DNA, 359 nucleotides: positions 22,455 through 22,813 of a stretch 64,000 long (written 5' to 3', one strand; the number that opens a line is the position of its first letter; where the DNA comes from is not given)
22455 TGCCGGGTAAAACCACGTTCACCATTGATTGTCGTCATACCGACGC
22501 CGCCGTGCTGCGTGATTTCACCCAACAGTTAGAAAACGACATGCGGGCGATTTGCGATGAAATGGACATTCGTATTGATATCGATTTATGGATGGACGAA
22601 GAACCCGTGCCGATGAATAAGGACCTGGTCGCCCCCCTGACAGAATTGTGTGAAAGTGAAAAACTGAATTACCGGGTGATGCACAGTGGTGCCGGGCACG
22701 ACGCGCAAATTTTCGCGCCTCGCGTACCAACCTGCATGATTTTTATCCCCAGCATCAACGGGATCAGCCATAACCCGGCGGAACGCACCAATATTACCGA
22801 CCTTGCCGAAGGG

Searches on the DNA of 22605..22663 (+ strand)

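Call 43: search_dna_similar(query=window:22605-22663:+, collection=ecoli_genomes, mode=near, max_rows=40)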
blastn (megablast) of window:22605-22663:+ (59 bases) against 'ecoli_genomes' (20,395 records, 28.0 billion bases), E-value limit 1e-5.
Records with a match: 1773; places in all: 1774; records where one place covers at least 80% of the query: 1773.
Genomes with a match: 1773 of 5426; with a place that covers at least 80% of the query: 1773. Places per genome that has any: lowest 1, median 1, highest 2. On chromosomes: 1772 places; on plasmids: 2.
Best place of each record, by identity: >=99% 4; 95-99% 1634; 90-95% 135.
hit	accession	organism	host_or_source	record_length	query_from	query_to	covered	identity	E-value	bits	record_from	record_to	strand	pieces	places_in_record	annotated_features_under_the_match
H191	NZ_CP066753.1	Escherichia coli O157:H7 strain ECP19-598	missing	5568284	1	59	100%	100.0%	6e-22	110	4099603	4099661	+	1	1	allC: allantoate deiminase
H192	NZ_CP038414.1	Escherichia coli O157:H7 strain 17B6-2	cattle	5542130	1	59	100%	100.0%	6e-22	110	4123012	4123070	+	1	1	allC: allantoate deiminase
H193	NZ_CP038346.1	Escherichia coli O157:H7 strain G5295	missing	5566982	1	59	100%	100.0%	6e-22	110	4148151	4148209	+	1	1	allC: allantoate deiminase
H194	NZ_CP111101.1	Escherichia coli strain FRIK1989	Bos taurus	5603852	1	59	100%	100.0%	6e-22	110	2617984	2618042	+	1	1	allC: allantoate deiminase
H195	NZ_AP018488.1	Escherichia coli O157:H7 strain PV15-279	Homo sapiens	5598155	1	59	100%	98.3%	3e-20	104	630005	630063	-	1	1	allC: allantoate deiminase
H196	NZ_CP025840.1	Escherichia coli strain 214-4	Homo sapiens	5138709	1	59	100%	98.3%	3e-20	104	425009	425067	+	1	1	allC: allantoate deiminase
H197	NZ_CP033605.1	Escherichia coli O157:H7 strain TR01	Cattle carcass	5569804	1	59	100%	98.3%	3e-20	104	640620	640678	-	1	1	allC: allantoate deiminase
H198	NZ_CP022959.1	Escherichia coli ATCC 8739 strain ATCC 8739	stepwise adaptation to AgNO3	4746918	1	59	100%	98.3%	3e-20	104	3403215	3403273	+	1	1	M20/M25/M40 family metallo-hydrolase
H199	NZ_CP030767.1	Escherichia coli strain 2017C-4109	missing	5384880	1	59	100%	98.3%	3e-20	104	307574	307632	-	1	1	allC: allantoate deiminase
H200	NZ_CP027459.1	Escherichia coli strain 90-3040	missing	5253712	1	59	100%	98.3%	3e-20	104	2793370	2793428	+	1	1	allC: allantoate deiminase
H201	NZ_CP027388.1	Escherichia coli strain 2011C-4251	Homo sapiens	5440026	1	59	100%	98.3%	3e-20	104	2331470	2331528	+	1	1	allC: allantoate deiminase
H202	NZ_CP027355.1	Escherichia coli strain 2013C-4991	Homo sapiens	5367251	1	59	100%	98.3%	3e-20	104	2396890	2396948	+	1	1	allC: allantoate deiminase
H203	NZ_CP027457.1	Escherichia coli strain 88-3493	missing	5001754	1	59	100%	98.3%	3e-20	104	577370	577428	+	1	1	allC: allantoate deiminase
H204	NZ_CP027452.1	Escherichia coli strain 2014C-3338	Homo sapiens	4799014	1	59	100%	98.3%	3e-20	104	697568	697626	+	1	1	allC: allantoate deiminase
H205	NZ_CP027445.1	Escherichia coli strain 2013C-3492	Homo sapiens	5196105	1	59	100%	98.3%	3e-20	104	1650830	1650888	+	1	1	allC: allantoate deiminase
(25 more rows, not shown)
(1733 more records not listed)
